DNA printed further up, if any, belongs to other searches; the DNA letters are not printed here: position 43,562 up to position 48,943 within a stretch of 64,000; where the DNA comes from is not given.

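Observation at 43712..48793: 1693-aa HEAT-repeat / HExxH / vWA giant protein with no partner ATPase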

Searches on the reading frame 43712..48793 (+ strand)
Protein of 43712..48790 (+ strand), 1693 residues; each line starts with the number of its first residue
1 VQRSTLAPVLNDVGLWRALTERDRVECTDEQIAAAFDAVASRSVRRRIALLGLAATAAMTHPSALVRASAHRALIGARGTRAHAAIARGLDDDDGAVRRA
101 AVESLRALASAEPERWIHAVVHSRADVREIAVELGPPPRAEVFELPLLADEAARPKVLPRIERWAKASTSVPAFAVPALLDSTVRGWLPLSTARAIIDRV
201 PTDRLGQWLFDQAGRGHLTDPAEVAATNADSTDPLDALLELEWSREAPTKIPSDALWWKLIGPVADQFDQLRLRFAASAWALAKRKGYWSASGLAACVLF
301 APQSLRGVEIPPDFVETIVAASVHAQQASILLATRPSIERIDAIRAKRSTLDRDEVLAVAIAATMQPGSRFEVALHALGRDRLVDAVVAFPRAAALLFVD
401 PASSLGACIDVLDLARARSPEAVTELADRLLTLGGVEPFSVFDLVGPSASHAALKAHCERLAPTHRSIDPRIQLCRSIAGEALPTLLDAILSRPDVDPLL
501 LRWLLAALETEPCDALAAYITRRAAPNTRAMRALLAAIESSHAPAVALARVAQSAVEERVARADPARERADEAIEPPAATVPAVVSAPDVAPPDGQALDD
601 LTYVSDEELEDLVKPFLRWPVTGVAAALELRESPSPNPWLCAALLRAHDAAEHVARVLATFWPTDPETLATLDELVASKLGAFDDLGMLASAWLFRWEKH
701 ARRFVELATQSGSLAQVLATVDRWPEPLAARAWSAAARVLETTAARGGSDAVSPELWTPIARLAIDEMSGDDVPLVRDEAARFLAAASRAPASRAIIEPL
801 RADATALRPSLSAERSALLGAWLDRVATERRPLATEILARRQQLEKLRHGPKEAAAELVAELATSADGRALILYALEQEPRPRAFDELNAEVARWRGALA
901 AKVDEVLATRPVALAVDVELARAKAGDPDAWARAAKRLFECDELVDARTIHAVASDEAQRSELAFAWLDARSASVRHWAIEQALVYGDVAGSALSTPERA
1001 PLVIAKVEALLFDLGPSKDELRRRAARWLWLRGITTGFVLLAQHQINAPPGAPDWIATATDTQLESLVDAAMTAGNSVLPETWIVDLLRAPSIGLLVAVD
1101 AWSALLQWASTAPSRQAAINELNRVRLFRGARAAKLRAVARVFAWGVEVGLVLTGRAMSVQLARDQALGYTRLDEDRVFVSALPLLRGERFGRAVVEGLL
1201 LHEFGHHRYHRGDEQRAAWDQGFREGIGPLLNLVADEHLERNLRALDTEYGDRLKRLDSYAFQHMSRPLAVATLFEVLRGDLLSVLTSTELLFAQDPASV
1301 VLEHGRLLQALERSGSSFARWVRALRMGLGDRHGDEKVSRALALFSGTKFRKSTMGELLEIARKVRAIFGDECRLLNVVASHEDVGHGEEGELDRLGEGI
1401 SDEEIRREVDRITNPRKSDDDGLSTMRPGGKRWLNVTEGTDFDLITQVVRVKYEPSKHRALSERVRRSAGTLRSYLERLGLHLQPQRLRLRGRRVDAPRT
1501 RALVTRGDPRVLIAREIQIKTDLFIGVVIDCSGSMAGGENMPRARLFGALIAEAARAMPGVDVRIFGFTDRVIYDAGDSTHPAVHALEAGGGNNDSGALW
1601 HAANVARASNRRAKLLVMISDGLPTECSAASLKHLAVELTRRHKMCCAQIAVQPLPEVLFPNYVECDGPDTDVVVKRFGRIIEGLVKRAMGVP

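Call 4: search_protein_families(library=pfam, proteins=[window:43712-48790:+], max_evalue=1)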
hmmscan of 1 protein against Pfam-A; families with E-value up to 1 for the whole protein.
window:43712-48790:+ (1693 aa): 3 families
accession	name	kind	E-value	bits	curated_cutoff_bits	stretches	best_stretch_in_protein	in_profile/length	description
PF13646.12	HEAT_2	-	0.0022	18.7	27.7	1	57-112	6-62/88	HEAT repeats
PF13519.12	VWA_2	-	0.0032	18.5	27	1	1527-1622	3-106/107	von Willebrand factor type A domain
PF02985.28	HEAT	-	0.01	16.4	23.5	1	86-110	5-29/31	HEAT repeat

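Call 5: search_protein_families(library=ncbifam, proteins=[window:43712-48790:+], max_evalue=1)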
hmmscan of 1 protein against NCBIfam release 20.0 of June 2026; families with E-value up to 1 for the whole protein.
window:43712-48790:+ (1693 aa): 1 family
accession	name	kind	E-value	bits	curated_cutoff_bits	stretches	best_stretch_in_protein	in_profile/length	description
NF009970.0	PRK13435.1-1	equivalog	0.02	14.9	143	1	1362-1420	63-119/125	response regulator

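Call 6: search_protein_families(library=padloc, proteins=[window:43712-48790:+], max_evalue=1)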
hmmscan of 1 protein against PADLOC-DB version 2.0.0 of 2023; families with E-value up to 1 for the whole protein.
window:43712-48790:+ (1693 aa): 0 families

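Call 10: find_homologous_proteins(query=window:43712-48790:+)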
Query window:43712-48790:+ (1693 aa): 4 proteins with E <= 0.001 among 8000 candidates.
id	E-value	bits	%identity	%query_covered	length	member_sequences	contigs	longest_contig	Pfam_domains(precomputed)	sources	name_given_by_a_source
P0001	0.0e+0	3563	97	100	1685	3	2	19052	-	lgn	-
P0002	0.0e+0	2519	70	100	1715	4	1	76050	-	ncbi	-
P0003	2.0e-171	591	48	37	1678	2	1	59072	-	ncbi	ncbi:MAG: hypothetical protein ACFCGT_11890 [Sandaracinaceae bacterium]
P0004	1.9e-154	535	43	37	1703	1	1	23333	PF05762.21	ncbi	-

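Call 12: search_protein_families(library=pfam, alignment_id=A1, max_evalue=1)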
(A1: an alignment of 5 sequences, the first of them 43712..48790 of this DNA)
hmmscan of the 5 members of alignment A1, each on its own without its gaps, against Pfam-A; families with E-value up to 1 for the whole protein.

A. member 1, window:43712-48790:+ (1693 aa): 3 families
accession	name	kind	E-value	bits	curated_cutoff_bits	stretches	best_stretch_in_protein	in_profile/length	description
PF13646.12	HEAT_2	-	0.0022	18.7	27.7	1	57-112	6-62/88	HEAT repeats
PF13519.12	VWA_2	-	0.0032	18.5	27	1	1527-1622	3-106/107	von Willebrand factor type A domain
PF02985.28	HEAT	-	0.01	16.4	23.5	1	86-110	5-29/31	HEAT repeat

B. families by the number of members that match (of 5 scanned): 8 families
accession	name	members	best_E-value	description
PF13519.12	VWA_2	5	6.2e-05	von Willebrand factor type A domain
PF13646.12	HEAT_2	4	4.8e-05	HEAT repeats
PF02985.28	HEAT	4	0.00014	HEAT repeat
PF00092.34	VWA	2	0.00061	von Willebrand factor type A domain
PF05762.20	VWA_CoxE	1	1.7e-05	VWA domain containing CoxE-like protein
PF13768.12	VWA_3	1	0.21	von Willebrand factor type A domain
PF06287.16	DUF1039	1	0.32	Protein of unknown function (DUF1039)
PF24714.1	TOR1L1_N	1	0.75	TORTIFOLIA1 N-terminal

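Call 17: find_encoding_contigs(protein=P0002, flank=10000, max_places=3)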
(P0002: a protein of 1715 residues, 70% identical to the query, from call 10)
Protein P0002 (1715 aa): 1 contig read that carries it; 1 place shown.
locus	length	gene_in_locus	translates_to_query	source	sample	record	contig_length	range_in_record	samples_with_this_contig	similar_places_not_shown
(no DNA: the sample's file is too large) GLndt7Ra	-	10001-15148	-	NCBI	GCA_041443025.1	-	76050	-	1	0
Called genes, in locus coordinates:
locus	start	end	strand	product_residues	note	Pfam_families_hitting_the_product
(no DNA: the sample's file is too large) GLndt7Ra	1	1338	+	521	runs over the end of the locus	-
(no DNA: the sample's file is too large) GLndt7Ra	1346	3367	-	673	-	PF00069:Pkinase, PF07714:PK_Tyr_Ser-Thr, PF03781:FGE-sulfatase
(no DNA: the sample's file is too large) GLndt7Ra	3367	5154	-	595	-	-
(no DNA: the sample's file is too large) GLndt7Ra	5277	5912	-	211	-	PF06725:3D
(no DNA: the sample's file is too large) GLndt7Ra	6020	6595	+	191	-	PF13302:Acetyltransf_3, PF00583:Acetyltransf_1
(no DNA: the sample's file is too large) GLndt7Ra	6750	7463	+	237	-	PF21948:LplA-B_cat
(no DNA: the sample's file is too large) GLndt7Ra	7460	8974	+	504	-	-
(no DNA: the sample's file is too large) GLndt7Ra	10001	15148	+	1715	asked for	-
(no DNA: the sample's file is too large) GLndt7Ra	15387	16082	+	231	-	PF01386:Ribosomal_L25p, PF14693:Ribosomal_TL5_C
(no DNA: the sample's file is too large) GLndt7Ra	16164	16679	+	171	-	PF01195:Pept_tRNA_hydro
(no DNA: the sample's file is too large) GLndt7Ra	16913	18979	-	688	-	PF13185:GAF_2 (faint), PF13492:GAF_3 (weak), PF00512:HisKA, PF02518:HATPase_c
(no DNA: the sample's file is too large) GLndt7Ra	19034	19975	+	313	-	-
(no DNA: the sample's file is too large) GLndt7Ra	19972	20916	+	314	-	-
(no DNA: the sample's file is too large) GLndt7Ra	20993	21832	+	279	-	-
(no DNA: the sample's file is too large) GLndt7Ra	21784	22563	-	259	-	PF00005:ABC_tran, PF13304:AAA_21 (faint)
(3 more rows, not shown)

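Call 18: find_encoding_contigs(protein=P0003, flank=10000, max_places=3)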
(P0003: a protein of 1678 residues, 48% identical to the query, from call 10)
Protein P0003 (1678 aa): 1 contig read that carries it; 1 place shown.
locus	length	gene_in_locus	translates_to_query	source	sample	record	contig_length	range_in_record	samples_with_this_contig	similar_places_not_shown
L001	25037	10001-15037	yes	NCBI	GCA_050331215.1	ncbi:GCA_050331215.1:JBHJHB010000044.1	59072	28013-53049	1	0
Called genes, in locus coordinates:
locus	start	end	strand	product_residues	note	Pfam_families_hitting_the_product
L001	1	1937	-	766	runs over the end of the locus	PF13229:Beta_helix (faint)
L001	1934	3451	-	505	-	PF13600:DUF4140, PF13598:DUF4139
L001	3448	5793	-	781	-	PF13600:DUF4140, PF13598:DUF4139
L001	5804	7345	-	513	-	PF10092:DUF2330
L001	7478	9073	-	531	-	PF10092:DUF2330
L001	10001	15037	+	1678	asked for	-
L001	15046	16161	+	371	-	PF13191:AAA_16 (weak), PF13401:AAA_22 (weak), PF00004:AAA, PF07726:AAA_3 (faint), PF07728:AAA_5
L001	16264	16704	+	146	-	-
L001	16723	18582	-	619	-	-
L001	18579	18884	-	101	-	PF10041:DUF2277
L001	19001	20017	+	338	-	PF00578:AhpC-TSA, PF08534:Redoxin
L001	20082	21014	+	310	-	-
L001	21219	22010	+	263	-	PF00005:ABC_tran, PF13604:AAA_30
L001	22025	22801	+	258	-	PF00528:BPD_transp_1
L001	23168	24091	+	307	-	PF13379:NMT1_2 (faint), PF09084:NMT1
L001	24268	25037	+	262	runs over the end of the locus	PF10988:DUF2807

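Call 19: find_encoding_contigs(protein=P0004, flank=10000, max_places=3)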
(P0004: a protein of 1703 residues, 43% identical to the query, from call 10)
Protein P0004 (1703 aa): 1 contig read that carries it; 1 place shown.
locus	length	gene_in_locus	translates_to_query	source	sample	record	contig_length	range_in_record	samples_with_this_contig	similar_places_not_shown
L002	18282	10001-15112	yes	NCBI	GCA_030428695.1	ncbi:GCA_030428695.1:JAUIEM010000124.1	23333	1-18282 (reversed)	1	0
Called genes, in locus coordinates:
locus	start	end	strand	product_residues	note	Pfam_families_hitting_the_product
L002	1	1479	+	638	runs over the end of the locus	PF00069:Pkinase, PF07714:PK_Tyr_Ser-Thr, PF13424:TPR_12, PF13432:TPR_16, PF13432:TPR_16, PF14559:TPR_19, PF00515:TPR_1, PF13424:TPR_12, +23 more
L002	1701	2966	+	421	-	-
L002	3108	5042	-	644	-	PF16177:ACAS_N, PF00501:AMP-binding, PF13193:AMP-binding_C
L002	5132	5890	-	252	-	PF00072:Response_reg (weak), PF01627:Hpt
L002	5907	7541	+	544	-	PF01590:GAF, PF13185:GAF_2, PF00989:PAS, PF08448:PAS_4, PF13188:PAS_8, PF13426:PAS_9, PF00512:HisKA, PF02518:HATPase_c, +1 more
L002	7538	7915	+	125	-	PF00072:Response_reg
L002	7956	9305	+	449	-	PF00072:Response_reg, PF00069:Pkinase, PF01636:APH (faint), PF07714:PK_Tyr_Ser-Thr, PF03109:ABC1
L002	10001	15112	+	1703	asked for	PF05762:VWA_CoxE (faint)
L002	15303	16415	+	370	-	PF00158:Sigma54_activat (faint), PF13191:AAA_16 (faint), PF13401:AAA_22 (weak), PF00004:AAA, PF07726:AAA_3 (weak), PF07728:AAA_5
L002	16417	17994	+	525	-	PF05935:Arylsulfotrans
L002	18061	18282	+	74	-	?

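Call 26: find_related_loci(query=A3, collection=genome_contigs, flank=6000)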
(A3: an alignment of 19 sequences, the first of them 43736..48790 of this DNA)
Query A3 (1685 aa) in genome_contigs; peptide patterns used: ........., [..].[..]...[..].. (x = any residue, [..] = any of these).
295 stretches matched a pattern; 215 encode a relative of the query (tblastn E <= 1e-3); the best 80 are kept; 80 distinct loci.
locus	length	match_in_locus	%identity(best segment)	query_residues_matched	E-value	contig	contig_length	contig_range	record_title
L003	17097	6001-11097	71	2-1685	0e+0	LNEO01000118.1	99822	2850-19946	MAG: Deltaproteobacteria bacterium Ga0077539 Ga0077539_1100.2, whole genome shotgun sequence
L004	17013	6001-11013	55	2-1685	0e+0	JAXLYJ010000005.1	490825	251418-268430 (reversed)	MAG: Polyangiales bacterium isolate STL-MYX10 C1.257.fa-5, whole genome shotgun sequence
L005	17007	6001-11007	55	2-1685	0e+0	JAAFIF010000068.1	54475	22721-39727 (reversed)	MAG: Myxococcales bacterium isolate bin23.maxbin.ball.042 WN_Myxococcales_1_scaffold_210, whole genome shotgun sequence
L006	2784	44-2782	65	585-1577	0e+0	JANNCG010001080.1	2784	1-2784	MAG: Myxococcales bacterium isolate OTE_78_metabat_205 OTE_78_k141_1413209, whole genome shotgun sequence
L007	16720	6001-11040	34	2-1682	0e+0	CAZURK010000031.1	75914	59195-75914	MAG TPA_asm: uncultured Pirellulaceae bacterium isolate SRP077602_co10_409 genome assembly, contig: NODE_834_length_7591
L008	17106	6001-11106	34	2-1682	0e+0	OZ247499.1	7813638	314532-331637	MAG: Pirellulaceae bacterium isolate 828c6eb6-e98b-456e-8040-4ab2280a49ec genome assembly, chromosome: 1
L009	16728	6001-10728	50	88-1682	0e+0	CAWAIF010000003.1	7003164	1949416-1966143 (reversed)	MAG: uncultured delta proteobacterium isolate MFD02416.bin.1.98 genome assembly, contig: contig_8404, whole genome shotg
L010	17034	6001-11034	39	2-1682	0e+0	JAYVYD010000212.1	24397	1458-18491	MAG: Myxococcales bacterium isolate GL85_UP_concoct_158 GL85_UP_concoct_158_211, whole genome shotgun sequence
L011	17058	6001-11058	53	2-1682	0e+0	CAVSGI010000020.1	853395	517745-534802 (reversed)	MAG: uncultured delta proteobacterium isolate MFD05684.bin.2.251 genome assembly, contig: contig_66580, whole genome sho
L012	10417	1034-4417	38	556-1683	0e+0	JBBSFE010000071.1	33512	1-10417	MAG: Polyangiales bacterium isolate LS1_sbin.79 LS1_sbin.79_K_1104845_L_33512_cov_14.0000, whole genome shotgun sequence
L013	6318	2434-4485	47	997-1682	0e+0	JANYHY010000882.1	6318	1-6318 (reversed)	MAG: Myxococcales bacterium isolate GL140_2_metabinner_129_sub GL140_2_k141_2831380, whole genome shotgun sequence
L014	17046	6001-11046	37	2-1683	0e+0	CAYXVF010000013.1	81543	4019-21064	MAG TPA_asm: uncultured Bdellovibrionales bacterium isolate SRP141376_co3_27 genome assembly, contig: NODE_611_length_81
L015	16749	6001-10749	48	86-1682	0e+0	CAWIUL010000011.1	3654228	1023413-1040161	MAG: uncultured delta proteobacterium isolate MFD01872.bin.1.328 genome assembly, contig: contig_37708, whole genome sho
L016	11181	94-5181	48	2-1682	6e-180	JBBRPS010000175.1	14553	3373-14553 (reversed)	MAG: Gemmatales bacterium isolate metawrap_la1_100 W_la1_100_k141_144365L_14553_cov_11.9319, whole genome shotgun sequen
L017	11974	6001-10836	35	68-1684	2e-179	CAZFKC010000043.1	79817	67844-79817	MAG TPA_asm: uncultured Nannocystaceae bacterium isolate binchicken_co199_105 genome assembly, contig: NODE_409_length_7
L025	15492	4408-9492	46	1-1685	5e-173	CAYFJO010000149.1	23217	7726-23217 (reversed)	MAG TPA_asm: uncultured Pirellulaceae bacterium isolate ERP003628_co1_109 genome assembly, contig: NODE_883_length_23217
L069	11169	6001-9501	35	533-1685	3e-155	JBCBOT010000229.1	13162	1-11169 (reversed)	MAG: Planctomycetota bacterium isolate J06633_13 NODE_229_length_13162_cov_6.139931, whole genome shotgun sequence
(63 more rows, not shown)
